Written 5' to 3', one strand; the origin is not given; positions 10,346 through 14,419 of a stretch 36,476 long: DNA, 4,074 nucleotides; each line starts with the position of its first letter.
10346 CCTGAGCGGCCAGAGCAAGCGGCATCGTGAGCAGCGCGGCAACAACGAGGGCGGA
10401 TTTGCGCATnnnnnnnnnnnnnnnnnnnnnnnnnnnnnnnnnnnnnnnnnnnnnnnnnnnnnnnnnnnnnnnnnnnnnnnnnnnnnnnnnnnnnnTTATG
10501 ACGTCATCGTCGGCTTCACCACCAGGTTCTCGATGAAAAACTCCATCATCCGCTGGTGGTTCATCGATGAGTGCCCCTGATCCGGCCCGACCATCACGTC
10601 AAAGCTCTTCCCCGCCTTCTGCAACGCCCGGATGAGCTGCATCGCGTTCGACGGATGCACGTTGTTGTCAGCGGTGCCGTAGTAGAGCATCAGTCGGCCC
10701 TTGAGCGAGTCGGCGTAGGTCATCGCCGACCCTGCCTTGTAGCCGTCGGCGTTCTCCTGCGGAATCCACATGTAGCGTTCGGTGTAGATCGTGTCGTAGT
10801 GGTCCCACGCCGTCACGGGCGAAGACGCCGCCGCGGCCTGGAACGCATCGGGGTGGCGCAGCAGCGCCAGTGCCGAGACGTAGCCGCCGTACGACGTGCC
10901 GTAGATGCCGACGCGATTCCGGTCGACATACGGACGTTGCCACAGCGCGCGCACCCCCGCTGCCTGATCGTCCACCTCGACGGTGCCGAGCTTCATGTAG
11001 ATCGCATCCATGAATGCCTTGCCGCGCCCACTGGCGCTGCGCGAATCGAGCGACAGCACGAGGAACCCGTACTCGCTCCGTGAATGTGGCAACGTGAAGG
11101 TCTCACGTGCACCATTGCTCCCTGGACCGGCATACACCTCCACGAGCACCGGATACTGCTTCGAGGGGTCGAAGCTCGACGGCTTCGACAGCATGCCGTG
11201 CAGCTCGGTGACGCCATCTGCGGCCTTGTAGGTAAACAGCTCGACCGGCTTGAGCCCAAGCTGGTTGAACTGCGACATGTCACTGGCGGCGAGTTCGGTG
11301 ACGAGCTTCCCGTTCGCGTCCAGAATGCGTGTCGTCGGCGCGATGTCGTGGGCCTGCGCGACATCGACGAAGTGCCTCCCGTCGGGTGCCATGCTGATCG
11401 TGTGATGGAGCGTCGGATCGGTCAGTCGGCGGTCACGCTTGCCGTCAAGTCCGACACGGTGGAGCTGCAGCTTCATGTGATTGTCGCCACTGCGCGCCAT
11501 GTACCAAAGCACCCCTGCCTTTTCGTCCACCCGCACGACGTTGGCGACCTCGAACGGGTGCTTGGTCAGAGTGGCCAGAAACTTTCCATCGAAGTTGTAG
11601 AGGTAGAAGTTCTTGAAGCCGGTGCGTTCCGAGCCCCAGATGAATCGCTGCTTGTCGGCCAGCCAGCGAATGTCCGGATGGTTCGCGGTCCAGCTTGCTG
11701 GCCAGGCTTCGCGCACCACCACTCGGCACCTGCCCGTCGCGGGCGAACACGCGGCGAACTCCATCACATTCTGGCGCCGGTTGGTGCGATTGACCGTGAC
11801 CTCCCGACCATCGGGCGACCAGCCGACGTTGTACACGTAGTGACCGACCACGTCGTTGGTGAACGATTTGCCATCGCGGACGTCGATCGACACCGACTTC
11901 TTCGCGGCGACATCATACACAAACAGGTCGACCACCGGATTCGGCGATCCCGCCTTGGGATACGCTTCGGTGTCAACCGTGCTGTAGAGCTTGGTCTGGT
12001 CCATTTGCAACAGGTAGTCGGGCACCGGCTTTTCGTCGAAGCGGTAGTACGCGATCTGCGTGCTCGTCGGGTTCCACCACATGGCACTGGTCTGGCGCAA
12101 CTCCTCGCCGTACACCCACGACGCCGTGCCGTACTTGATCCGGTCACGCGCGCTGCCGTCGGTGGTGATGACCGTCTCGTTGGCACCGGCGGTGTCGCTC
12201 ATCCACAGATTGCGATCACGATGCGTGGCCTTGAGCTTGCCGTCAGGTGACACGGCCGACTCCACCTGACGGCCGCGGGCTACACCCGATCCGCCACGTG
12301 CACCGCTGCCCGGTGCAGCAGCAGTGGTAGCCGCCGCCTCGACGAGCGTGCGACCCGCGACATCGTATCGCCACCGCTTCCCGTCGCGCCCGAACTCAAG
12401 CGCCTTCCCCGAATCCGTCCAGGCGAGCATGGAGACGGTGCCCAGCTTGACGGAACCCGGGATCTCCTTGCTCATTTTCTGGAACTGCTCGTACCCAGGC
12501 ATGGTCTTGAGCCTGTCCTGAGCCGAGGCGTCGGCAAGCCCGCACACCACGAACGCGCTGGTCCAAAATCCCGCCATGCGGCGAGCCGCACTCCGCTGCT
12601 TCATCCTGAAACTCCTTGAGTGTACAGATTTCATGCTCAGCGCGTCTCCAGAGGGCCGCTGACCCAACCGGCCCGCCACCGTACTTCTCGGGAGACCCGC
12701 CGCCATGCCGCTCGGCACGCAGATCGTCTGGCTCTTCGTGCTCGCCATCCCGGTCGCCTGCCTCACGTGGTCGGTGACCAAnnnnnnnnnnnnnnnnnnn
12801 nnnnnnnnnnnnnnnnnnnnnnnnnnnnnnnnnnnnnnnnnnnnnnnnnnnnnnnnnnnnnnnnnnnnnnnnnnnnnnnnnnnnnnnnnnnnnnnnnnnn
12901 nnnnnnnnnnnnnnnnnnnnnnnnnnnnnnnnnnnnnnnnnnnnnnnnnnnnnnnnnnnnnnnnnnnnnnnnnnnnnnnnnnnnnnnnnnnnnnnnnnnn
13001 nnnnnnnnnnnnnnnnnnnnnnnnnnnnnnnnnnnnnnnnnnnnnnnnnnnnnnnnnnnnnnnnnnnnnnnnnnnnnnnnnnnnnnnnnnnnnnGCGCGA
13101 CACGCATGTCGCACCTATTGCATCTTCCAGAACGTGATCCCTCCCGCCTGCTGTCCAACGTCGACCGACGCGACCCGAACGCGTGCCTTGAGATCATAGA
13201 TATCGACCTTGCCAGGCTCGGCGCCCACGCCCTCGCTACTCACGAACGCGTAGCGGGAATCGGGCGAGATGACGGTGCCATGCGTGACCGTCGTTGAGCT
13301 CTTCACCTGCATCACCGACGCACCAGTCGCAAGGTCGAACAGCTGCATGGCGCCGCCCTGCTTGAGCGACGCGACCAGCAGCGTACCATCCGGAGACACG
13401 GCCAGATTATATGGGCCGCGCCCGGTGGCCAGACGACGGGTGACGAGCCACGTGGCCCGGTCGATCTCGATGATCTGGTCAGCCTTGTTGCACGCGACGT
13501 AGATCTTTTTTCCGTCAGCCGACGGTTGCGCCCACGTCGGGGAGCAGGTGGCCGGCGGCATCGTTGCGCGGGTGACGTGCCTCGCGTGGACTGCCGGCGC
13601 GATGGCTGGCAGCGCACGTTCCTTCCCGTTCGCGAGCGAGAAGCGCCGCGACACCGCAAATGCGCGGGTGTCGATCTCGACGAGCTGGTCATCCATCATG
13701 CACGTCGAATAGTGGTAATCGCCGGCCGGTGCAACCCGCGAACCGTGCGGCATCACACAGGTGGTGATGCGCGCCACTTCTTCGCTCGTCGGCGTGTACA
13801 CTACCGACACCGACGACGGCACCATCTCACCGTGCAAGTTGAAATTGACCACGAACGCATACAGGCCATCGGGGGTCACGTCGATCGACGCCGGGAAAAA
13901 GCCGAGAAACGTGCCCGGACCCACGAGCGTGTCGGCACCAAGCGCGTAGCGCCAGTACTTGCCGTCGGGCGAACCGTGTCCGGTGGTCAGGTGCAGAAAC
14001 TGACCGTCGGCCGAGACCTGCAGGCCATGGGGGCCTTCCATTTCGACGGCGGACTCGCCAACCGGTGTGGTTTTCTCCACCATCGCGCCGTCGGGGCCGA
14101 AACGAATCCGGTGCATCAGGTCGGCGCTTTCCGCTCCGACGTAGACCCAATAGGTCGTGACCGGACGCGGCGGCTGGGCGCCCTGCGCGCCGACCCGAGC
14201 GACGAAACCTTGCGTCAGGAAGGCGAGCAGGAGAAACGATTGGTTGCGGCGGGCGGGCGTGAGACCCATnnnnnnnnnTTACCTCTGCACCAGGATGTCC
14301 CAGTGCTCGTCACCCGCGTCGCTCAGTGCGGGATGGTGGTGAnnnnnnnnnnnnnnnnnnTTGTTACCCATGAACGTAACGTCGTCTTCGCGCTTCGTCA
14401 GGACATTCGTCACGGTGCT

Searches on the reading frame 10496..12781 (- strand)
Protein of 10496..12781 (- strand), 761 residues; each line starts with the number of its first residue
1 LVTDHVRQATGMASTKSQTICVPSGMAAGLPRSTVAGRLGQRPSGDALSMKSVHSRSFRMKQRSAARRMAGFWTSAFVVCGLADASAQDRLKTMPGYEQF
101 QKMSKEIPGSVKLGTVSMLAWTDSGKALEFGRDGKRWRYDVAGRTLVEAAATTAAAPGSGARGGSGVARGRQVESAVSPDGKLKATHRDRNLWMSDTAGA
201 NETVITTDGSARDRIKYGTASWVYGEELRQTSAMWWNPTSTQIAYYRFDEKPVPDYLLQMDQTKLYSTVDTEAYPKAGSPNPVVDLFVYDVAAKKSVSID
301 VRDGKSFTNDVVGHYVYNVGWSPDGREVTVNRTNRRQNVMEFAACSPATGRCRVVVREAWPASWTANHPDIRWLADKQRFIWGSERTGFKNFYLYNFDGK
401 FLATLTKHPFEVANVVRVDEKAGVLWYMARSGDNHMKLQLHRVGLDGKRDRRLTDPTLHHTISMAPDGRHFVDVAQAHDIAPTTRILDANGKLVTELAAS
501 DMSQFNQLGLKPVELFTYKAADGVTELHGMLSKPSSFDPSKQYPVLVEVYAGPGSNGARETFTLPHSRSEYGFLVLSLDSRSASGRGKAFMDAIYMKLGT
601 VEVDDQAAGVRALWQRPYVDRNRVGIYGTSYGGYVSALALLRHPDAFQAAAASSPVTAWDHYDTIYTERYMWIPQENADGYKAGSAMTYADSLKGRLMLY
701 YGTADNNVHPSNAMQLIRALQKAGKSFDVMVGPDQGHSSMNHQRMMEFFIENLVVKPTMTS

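Call 11: search_protein_families(library=pfam, proteins=[window:10496-12781:-])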
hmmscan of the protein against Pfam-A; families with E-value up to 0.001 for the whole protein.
window:10496-12781:- (761 aa): 7 families
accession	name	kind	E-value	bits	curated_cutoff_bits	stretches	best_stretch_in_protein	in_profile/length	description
PF00930.27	DPPIV_N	-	3.3e-68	230.4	22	1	135-479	15-351/354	Dipeptidyl peptidase IV (DPP IV) N-terminal region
PF00326.27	Peptidase_S9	-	1.2e-48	165.8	22.6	1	569-746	11-196/213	Prolyl oligopeptidase family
PF02129.25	Peptidase_S15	-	1.4e-08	35.2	23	1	526-675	4-147/262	X-Pro dipeptidyl-peptidase (S15 family)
PF12146.15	Hydrolase_4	-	8.2e-07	29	27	1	603-662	59-116/239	Serine aminopeptidase, S33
PF01738.24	DLH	-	9.8e-07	29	21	1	591-744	66-193/217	Dienelactone hydrolase family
PF00756.26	Esterase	-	8.4e-06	26.2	22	1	624-722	117-211/251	Putative esterase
PF00561.26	Abhydrolase_1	-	0.00064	19.9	25.8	0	593-661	47-111/245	alpha/beta hydrolase fold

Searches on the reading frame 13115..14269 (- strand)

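Call 82: search_protein_families(library=pfam, proteins=[window:13115-14269:-], max_evalue=0.00001)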
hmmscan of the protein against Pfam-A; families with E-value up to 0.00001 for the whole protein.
window:13115-14269:- (384 aa): 1 family
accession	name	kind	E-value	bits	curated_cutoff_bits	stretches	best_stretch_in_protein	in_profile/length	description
PF21783.3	YNCE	-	1.2e-06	28.6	27.1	0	239-342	20-127/339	YNCE-like beta-propeller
